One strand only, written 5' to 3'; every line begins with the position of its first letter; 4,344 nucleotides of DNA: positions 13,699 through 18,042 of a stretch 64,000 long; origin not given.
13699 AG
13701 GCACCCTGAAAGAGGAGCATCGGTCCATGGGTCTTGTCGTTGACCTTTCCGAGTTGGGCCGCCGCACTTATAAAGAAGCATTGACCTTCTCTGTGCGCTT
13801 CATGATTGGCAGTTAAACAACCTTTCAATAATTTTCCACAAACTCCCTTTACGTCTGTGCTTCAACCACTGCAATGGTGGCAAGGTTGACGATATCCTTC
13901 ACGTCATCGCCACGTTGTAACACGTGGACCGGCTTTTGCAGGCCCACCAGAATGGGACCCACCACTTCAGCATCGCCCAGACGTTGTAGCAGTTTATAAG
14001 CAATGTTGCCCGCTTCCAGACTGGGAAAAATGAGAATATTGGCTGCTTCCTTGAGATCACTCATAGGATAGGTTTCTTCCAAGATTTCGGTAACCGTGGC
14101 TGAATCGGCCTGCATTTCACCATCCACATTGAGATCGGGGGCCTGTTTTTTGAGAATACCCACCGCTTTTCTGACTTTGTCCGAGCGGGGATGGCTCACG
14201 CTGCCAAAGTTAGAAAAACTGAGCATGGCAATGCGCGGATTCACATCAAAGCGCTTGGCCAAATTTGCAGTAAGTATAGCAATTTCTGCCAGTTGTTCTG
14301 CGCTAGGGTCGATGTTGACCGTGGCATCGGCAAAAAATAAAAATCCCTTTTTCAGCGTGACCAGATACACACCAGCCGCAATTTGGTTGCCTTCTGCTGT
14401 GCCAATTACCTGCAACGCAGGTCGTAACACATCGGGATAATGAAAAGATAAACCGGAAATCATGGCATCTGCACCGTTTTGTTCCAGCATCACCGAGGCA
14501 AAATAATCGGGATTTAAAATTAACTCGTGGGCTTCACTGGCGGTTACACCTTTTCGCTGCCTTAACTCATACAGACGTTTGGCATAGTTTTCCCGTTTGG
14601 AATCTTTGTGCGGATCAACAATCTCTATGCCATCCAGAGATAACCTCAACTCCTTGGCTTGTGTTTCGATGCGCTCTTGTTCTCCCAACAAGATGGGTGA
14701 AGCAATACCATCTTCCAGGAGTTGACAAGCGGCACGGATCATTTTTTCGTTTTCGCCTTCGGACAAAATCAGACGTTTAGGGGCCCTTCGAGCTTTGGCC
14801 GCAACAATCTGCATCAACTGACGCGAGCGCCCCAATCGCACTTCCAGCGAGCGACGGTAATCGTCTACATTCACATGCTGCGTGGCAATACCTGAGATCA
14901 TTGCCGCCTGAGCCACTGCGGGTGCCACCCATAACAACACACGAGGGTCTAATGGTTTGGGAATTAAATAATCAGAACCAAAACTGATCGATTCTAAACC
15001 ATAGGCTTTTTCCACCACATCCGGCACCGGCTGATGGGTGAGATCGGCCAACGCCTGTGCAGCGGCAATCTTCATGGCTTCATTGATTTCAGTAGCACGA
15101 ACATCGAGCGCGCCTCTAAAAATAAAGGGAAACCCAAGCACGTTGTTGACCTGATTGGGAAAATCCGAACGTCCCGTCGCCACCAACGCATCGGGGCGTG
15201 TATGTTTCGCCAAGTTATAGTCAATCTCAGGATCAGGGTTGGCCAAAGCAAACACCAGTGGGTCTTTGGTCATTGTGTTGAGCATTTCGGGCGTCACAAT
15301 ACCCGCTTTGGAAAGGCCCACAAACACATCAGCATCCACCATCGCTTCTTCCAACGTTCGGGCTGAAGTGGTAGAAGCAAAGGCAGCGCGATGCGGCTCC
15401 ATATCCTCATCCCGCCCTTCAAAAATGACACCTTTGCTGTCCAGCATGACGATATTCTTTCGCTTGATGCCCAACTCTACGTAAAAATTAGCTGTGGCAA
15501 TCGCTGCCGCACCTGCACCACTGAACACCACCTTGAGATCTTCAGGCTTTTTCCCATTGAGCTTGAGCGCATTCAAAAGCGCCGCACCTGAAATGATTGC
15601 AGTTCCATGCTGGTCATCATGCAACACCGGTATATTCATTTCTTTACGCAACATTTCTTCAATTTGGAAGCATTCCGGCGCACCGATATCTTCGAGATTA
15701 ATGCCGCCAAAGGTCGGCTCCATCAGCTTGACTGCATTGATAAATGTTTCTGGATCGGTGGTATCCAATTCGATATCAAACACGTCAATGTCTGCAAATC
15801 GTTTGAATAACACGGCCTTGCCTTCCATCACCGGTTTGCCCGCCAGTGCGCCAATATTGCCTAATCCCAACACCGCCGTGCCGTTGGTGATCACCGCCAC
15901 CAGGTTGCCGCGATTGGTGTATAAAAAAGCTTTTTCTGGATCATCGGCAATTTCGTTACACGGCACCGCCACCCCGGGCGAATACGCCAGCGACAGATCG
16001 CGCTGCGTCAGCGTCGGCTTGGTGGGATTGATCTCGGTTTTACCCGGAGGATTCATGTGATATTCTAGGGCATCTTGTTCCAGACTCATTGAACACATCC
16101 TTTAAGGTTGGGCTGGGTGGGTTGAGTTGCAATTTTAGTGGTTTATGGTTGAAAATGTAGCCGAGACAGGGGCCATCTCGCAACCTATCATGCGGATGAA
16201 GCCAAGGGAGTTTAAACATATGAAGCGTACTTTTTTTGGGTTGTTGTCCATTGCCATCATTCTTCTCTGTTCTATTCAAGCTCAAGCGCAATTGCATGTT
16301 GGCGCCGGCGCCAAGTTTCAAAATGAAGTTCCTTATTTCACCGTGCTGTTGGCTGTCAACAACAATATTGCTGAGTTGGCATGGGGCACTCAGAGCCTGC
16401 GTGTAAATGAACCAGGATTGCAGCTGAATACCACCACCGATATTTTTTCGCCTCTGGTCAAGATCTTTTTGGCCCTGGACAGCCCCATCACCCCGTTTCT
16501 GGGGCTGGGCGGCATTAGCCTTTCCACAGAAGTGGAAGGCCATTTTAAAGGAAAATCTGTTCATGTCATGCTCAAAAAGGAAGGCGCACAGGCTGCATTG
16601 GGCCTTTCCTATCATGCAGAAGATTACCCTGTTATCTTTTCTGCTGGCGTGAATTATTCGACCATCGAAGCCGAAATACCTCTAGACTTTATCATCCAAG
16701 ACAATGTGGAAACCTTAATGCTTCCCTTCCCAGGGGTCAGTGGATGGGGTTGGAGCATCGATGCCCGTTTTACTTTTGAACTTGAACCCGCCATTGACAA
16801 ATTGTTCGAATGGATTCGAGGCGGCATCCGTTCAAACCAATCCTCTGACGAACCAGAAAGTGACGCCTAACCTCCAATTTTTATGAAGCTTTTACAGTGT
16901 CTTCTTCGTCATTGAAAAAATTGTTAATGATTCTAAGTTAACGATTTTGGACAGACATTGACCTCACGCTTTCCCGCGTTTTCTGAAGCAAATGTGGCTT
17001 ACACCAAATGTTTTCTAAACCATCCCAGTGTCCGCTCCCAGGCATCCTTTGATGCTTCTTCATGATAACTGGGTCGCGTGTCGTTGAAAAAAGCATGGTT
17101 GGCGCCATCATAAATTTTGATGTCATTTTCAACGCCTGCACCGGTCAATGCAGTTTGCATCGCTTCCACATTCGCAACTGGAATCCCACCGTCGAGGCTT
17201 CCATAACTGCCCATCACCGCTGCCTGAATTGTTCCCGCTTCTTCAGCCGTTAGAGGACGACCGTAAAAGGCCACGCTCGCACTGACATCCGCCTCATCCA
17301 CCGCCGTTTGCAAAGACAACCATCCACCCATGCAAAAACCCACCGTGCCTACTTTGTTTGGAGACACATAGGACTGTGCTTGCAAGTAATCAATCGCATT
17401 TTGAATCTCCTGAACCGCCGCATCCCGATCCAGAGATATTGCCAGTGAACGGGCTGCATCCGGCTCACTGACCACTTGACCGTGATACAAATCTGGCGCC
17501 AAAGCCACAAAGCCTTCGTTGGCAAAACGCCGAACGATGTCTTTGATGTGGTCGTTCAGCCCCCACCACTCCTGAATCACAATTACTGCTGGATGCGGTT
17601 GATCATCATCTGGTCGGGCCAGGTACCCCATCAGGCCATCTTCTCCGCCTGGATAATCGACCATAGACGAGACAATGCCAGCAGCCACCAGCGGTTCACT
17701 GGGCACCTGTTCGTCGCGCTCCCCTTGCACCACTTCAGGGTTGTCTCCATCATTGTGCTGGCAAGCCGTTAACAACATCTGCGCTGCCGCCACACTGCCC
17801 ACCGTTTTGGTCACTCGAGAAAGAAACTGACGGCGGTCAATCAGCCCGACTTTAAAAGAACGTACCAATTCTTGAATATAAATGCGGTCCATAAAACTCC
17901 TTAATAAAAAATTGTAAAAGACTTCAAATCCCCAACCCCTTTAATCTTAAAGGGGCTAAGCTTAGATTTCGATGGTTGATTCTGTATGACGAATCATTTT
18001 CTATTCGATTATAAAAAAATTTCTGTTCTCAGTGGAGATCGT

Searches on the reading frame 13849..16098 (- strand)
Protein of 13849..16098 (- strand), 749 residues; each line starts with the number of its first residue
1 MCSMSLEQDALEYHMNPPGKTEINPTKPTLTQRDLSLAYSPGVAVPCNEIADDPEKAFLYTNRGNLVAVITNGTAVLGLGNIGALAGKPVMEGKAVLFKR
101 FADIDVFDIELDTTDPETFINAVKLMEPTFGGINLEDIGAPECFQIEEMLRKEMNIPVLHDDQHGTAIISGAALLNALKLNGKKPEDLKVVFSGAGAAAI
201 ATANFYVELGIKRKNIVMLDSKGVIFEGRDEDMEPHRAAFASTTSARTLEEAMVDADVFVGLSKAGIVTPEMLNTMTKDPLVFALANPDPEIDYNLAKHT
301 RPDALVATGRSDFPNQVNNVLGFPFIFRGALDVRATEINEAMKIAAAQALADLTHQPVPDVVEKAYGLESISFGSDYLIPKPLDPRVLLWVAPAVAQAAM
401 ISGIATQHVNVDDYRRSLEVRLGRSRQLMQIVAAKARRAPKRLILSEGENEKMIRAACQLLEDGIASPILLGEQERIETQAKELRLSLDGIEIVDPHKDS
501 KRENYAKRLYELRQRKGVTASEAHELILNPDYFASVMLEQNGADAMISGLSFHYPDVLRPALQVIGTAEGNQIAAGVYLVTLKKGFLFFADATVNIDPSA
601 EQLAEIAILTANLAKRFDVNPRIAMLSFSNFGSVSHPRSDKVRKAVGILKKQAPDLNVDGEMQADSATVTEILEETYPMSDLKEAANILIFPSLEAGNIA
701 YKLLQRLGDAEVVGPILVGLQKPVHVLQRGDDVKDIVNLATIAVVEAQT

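Call 69: search_protein_families(library=pfam, proteins=[window:13849-16098:-], max_evalue=0.00001)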
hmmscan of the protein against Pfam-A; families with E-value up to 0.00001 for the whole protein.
window:13849-16098:- (749 aa): 3 families
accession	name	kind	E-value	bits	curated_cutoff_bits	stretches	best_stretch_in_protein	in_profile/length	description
PF01515.24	PTA_PTB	-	1e-111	373.8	24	1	428-744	2-319/319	Phosphate acetyl/butaryl transferase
PF00390.24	malic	-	5.3e-31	108.3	23.1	1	19-151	2-182/182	Malic enzyme, N-terminal domain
PF03949.21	Malic_M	-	6e-22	78.6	23.5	1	165-356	3-227/258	Malic enzyme, NAD binding domain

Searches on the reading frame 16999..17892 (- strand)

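Call 69: search_protein_families(library=pfam, proteins=[window:16999-17892:-], max_evalue=0.00001)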
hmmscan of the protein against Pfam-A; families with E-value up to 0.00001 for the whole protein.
window:16999-17892:- (297 aa): 4 families
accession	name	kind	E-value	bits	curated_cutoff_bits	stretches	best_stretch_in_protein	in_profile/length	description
PF01738.24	DLH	-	7.9e-62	209.1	21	1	88-295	2-216/217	Dienelactone hydrolase family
PF00326.27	Peptidase_S9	-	3e-09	37.1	22.6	0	157-202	42-87/213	Prolyl oligopeptidase family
PF08840.17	BAAT_C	-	2.4e-08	34.7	20.9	0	164-227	7-70/210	BAAT / Acyl-CoA thioester hydrolase C terminal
PF02230.22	Abhydrolase_2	-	1.8e-06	28.4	23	1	157-269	84-202/217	Phospholipase/Carboxylesterase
